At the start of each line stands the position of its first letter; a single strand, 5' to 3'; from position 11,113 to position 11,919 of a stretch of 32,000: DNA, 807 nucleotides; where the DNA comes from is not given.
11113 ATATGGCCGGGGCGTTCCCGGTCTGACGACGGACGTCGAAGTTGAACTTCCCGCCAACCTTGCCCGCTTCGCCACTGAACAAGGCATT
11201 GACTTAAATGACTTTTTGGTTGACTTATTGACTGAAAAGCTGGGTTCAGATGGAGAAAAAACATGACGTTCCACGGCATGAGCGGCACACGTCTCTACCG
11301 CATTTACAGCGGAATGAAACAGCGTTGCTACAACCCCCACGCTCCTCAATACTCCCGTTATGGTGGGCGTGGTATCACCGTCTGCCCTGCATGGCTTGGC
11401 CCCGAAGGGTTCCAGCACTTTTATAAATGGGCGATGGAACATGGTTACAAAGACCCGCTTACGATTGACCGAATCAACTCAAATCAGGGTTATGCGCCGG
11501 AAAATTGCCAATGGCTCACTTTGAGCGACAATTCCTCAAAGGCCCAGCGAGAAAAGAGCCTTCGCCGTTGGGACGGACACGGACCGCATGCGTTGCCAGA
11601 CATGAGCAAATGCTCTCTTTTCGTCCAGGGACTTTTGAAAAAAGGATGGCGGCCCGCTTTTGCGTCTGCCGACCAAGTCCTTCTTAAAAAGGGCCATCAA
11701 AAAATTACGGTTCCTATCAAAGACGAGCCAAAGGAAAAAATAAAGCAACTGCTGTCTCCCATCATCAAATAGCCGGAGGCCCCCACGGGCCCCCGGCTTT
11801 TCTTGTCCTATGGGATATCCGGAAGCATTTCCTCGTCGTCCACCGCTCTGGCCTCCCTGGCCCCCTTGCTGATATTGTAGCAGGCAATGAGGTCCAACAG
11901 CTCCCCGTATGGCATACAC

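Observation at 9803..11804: Opposite-strand, AT-rich accessory island splitting the tail chaperone from the tape measure gene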

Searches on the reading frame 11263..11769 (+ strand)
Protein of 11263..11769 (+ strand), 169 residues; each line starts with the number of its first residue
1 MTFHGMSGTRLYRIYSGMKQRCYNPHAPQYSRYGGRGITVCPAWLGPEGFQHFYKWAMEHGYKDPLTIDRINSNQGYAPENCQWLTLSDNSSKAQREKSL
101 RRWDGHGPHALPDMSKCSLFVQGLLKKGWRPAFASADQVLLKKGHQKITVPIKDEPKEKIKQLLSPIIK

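Call 7: search_protein_families(library=pfam, max_evalue=0.1, proteins=[window:11263-11769:+])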
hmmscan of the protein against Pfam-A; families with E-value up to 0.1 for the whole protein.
window:11263-11769:+ (169 aa): 0 families

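Call 8: search_protein_families(library=phrogs, max_evalue=0.1, proteins=[window:11263-11769:+])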
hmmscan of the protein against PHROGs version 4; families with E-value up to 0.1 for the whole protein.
window:11263-11769:+ (169 aa): 11 families
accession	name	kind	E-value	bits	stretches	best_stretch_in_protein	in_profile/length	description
phrog_3377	-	DNA, RNA and nucleotide metabolism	2.1e-39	136.4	1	2-100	5-100/196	HNH endonuclease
phrog_374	-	DNA, RNA and nucleotide metabolism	2.3e-37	130.1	1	4-93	265-351/617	HNH endonuclease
phrog_8790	-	DNA, RNA and nucleotide metabolism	7.9e-30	105.6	1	4-99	18-108/241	restriction endonuclease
phrog_2081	-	DNA, RNA and nucleotide metabolism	6.1e-29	102.4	1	4-98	98-199/433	HNH endonuclease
phrog_953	-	DNA, RNA and nucleotide metabolism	5.6e-18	66.5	1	5-91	218-302/420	HNH endonuclease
phrog_1035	-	DNA, RNA and nucleotide metabolism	8.4e-06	26.8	1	52-97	174-214/271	endonuclease VII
phrog_3322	-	DNA, RNA and nucleotide metabolism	5.7e-05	24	1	66-97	106-137/162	endonuclease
phrog_3118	-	DNA, RNA and nucleotide metabolism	0.00029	21.4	1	62-101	65-104/287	HNH endonuclease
phrog_28742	-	unknown function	0.00052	21.2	1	14-99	26-110/165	-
phrog_4578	-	DNA, RNA and nucleotide metabolism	0.0078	17.1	1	51-97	14-62/130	HNH endonuclease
phrog_4592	-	moron, auxiliary metabolic gene and host takeover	0.012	16.5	1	66-100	107-141/170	decoy of host sigma70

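Call 11: search_protein_families(library=padloc, max_evalue=1, proteins=[window:11263-11769:+])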
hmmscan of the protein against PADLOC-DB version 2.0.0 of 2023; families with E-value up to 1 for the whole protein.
window:11263-11769:+ (169 aa): 0 families

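Call 12: search_protein_families(library=ncbifam, max_evalue=1, proteins=[window:11263-11769:+])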
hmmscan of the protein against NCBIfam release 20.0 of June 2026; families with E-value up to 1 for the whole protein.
window:11263-11769:+ (169 aa): 0 families

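Call 15: find_related_loci(query=window:11263-11769:+, collection=viral_contigs, flank=6000)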
Query window:11263-11769:+ (169 aa) in viral_contigs; peptide patterns used: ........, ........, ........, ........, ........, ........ (x = any residue, [..] = any of these).
84 stretches matched a pattern; 77 encode a relative of the query (tblastn E <= 1e-3); 77 distinct loci.
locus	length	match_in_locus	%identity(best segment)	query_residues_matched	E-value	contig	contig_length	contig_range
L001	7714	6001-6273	64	4-94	2e-40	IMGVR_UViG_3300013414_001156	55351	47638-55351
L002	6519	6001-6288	61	4-99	3e-39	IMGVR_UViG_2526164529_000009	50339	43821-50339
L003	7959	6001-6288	58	4-99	4e-39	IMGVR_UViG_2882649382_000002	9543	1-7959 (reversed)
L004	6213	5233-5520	54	1-96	6e-36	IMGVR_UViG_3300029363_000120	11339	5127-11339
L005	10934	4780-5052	56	4-94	8e-35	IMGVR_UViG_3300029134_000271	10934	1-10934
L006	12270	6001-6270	56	6-95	2e-33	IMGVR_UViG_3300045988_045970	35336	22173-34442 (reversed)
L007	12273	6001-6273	55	2-94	3e-33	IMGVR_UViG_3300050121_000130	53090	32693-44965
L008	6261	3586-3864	54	4-96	5e-33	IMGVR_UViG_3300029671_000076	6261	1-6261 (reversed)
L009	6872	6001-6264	56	6-93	4e-32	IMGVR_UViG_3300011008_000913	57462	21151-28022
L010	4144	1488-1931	40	4-163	4e-31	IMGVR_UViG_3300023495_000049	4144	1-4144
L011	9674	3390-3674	52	4-100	2e-30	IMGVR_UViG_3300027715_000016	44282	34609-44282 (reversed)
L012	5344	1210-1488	49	4-98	5e-30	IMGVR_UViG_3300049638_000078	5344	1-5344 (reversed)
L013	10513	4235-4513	49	4-98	5e-30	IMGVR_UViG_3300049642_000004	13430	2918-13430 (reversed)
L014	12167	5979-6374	36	6-165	4e-30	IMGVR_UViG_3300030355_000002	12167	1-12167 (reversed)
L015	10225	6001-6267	55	10-99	8e-30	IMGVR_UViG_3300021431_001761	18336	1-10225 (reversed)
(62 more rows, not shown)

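Call 32: search_solved_structures(query=window:11263-11769:+, max_evalue=10, show_alignments=3)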
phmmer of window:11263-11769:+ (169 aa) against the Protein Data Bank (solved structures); distinct sequences matched with E-value up to 10: 2.
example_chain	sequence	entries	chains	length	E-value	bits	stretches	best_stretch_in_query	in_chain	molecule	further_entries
6me0_C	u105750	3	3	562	0.42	13.6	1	54-110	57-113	Maturase reverse transcriptase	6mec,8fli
6j5t_I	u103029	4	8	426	0.63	13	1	34-99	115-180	Probable serine/threonine-protein kinase PBL2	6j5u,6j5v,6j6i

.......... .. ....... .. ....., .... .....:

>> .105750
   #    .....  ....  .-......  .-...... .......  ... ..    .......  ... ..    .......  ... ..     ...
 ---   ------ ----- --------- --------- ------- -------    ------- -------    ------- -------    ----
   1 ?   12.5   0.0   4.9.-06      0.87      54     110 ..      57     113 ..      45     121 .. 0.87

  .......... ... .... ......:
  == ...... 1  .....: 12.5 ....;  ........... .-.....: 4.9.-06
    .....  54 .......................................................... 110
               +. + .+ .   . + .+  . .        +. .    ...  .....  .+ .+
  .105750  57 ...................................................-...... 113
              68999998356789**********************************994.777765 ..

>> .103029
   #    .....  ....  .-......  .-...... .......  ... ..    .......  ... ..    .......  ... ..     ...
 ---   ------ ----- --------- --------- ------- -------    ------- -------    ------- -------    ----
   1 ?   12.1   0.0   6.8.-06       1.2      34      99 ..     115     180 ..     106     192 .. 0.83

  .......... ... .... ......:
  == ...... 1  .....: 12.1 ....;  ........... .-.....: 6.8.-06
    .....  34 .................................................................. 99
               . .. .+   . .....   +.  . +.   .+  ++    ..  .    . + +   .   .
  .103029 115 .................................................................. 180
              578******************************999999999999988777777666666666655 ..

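Call 57: find_homologous_proteins(query=window:11263-11769:+, max_evalue=0.00001)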
Query window:11263-11769:+ (169 aa): 1082 proteins with E <= 0.00001 among 1309 candidates; the best 120 are listed.
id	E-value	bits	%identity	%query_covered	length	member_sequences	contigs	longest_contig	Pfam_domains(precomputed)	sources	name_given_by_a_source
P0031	5.2e-116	403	100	100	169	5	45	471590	-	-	-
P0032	5.0e-49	184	51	62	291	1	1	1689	-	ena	-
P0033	2.3e-47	179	49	100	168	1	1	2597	-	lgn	-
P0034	2.1e-46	176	55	88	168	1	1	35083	-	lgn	-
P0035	1.2e-45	173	50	92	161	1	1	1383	-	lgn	-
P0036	1.5e-44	170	49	54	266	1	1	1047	-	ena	-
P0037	1.3e-39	154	58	46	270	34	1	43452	-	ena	-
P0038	4.8e-39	152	55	49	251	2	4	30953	-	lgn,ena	-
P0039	6.1e-39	152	51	50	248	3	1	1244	-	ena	-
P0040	9.0e-39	151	42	77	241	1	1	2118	-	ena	-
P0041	1.1e-38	151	45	70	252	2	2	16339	-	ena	-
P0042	1.2e-38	151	53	51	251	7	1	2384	-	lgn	-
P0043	2.6e-38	150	52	51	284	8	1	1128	-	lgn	-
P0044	2.2e-36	143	41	75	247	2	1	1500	-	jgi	jgi:hypothetical protein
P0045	3.9e-36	142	61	54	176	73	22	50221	PF13443.13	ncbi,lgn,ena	-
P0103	1.6e-29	121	54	57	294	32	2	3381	PF15919.12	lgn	-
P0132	1.9e-28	117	52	57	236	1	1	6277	PF15919.12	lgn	-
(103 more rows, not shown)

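Call 59: find_encoding_contigs(protein=P0034, flank=9000, max_places=3)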
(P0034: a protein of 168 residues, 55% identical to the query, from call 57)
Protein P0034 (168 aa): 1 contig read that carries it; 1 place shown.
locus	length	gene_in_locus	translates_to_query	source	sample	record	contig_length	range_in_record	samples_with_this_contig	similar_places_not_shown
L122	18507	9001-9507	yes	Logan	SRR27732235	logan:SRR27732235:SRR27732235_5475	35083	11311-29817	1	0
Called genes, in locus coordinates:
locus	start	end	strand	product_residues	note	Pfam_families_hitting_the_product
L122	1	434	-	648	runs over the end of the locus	-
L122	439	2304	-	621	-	-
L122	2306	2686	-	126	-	-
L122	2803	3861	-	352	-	-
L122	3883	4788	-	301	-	-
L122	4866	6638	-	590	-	-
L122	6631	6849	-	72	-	-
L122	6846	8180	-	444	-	PF03237:Terminase_6N, PF04466:Terminase_3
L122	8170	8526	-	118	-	PF18932:DUF5681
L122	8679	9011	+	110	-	-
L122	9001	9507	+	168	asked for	-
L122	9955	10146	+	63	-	PF13413:HTH_25 (weak), PF13443:HTH_26 (weak), PF01381:HTH_3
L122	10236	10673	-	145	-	-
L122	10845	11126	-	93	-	-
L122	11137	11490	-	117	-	PF14354:Lar_restr_allev (weak)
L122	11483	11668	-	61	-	PF14354:Lar_restr_allev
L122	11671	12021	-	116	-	PF06725:3D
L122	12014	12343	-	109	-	PF24608:PDDEXK_15 (weak)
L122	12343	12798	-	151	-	-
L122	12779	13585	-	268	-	-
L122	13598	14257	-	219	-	PF16784:HNHc_6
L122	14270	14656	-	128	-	PF00436:SSB, PF22657:SSB_1 (weak)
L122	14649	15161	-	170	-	PF27148:Slr1353_N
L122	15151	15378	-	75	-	-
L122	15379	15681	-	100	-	-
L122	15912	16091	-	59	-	-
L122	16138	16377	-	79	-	-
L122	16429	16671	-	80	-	-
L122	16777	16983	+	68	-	-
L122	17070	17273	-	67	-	PF13560:HTH_31, PF12844:HTH_19 (weak), PF01381:HTH_3, PF13443:HTH_26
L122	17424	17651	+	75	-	PF12844:HTH_19 (weak), PF13443:HTH_26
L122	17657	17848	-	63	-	PF01381:HTH_3, PF12844:HTH_19, PF13560:HTH_31, PF13443:HTH_26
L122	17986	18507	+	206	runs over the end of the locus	PF01381:HTH_3, PF08279:HTH_11 (faint), PF12844:HTH_19, PF13443:HTH_26 (faint), PF13560:HTH_31 (weak), PF00717:Peptidase_S24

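Call 64: find_encoding_contigs(protein=P0033, flank=3000, max_places=2)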
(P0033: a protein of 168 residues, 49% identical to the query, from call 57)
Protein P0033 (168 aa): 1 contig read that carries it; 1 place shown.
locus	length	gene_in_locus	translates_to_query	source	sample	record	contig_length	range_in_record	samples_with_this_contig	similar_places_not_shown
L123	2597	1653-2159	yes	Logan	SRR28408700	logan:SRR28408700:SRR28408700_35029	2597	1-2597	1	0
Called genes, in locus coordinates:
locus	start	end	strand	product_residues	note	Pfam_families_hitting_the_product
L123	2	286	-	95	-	?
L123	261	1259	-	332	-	PF01476:LysM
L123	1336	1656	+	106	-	-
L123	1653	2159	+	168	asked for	-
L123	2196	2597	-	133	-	?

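Call 65: find_encoding_contigs(protein=P0035, flank=3000, max_places=2)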
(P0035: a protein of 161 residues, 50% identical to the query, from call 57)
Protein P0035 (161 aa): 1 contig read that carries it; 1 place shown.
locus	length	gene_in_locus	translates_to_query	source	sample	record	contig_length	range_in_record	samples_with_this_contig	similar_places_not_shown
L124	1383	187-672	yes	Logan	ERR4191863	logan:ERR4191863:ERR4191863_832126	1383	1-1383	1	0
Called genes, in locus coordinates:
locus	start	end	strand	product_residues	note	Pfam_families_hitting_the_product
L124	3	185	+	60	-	?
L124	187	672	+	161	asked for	-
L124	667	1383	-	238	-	?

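Call 67: predict_structure(alignment_id=A3)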
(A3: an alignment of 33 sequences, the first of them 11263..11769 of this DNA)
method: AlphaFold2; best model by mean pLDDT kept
length: 169 residues; sequences in the alignment: 33
mean_pLDDT: 84.6   pTM: 0.62
mean pLDDT of the five models: 84.6, 83.5, 81.7, 81.3, 78.2
residues with pLDDT >= 90: 88; 70-90: 48; 50-70: 27; < 50: 6
segments of 3 or more residues with pLDDT < 50: 104-109
pLDDT, mean of each block of 10 residues (from residue 1): 76 97 97 94 95 97 96 95 96 80 49 68 87 83 89 70 67
secondary structure, 60 per line:
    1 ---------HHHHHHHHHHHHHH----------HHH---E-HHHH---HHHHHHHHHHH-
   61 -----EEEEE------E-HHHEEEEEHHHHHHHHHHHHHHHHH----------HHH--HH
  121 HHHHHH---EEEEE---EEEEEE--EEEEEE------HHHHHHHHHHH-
elements in order: H10-23 H42-45 H49-59 E66-70 E82-86 H87-103 H119-126 E130-134 E138-143 E146-151 H158-168

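Call 71: fold_search(model_id=the predicted structure, library=pdb)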
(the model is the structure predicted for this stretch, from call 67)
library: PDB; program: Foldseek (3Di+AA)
matches with E <= 10: 372; with E <= 0.001: 0
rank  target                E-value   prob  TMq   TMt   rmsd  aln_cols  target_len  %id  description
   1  4c26_MODEL_1_A        1.5e-01  0.97  0.24  0.54   2.9        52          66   27  Solution NMR structure of the HicA toxin from Burkholderia pseudomallei (released 2014-04-23)
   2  6g26_E                2.1e-01  0.96  0.23  0.56   2.7        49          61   24  The crystal structure of the Burkholderia pseudomallei HicAB complex (released 2018-10-31)
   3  2yko_C                2.4e-01  0.23  0.22  0.19  12.5       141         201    9  Structure of the human LINE-1 ORF1p trimer (released 2011-08-10)
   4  6g26_F                2.6e-01  0.93  0.23  0.57   2.7        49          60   26  The crystal structure of the Burkholderia pseudomallei HicAB complex (released 2018-10-31)
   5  2ykq_C                3.5e-01  0.11  0.21  0.18  18.9       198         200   11  Structure of the human LINE-1 ORF1p trimer (released 2011-08-10)
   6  2yko_A                6.1e-01  0.09  0.21  0.18  15.9       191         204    9  Structure of the human LINE-1 ORF1p trimer (released 2011-08-10)
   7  9hmp_D                6.9e-01  0.38  0.29  0.15   5.4       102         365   14  X-ray structure of S. cerevisiae threonylcarbamoyladenosine dehydratase 1 (residues 50-429) in complex with AMP (released 2025-12-24)
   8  2ldy_MODEL_1_A        6.9e-01  0.14  0.23  0.22  13.5       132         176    8  Solution structure of the RMM-CTD domains of human LINE-1 ORF1p (released 2011-09-21)
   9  1ewj_A                7.4e-01  0.54  0.16  0.22   3.5        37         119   22  CRYSTAL STRUCTURE OF BLEOMYCIN-BINDING PROTEIN COMPLEXED WITH BLEOMYCIN (released 2001-04-26)
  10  9sit_A                7.4e-01  0.23  0.24  0.13  11.3        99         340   13  Type I-F_HNH variant Cascade bound to dsDNA, HNH domain in inwards position (released 2026-02-18)
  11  2ykp_A                7.9e-01  0.13  0.23  0.20  12.3       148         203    7  Structure of the human LINE-1 ORF1p trimer (released 2011-08-10)
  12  1zx4_B                7.9e-01  0.06  0.17  0.16  14.4       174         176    8  Structure of ParB bound to DNA (released 2005-11-29)
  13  2ykp_B                8.9e-01  0.08  0.20  0.18  15.7       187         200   10  Structure of the human LINE-1 ORF1p trimer (released 2011-08-10)
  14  2yko_B                9.5e-01  0.08  0.21  0.19  15.7       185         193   10  Structure of the human LINE-1 ORF1p trimer (released 2011-08-10)
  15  9hmp_B                1.1e+00  0.28  0.27  0.14   7.0        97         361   12  X-ray structure of S. cerevisiae threonylcarbamoyladenosine dehydratase 1 (residues 50-429) in complex with AMP (released 2025-12-24)
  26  6hpb_C                2.0e+00  0.33  0.22  0.57   2.7        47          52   26  Crystal structure of the E.coli HicAB toxin-antitoxin complex (released 2019-09-18)
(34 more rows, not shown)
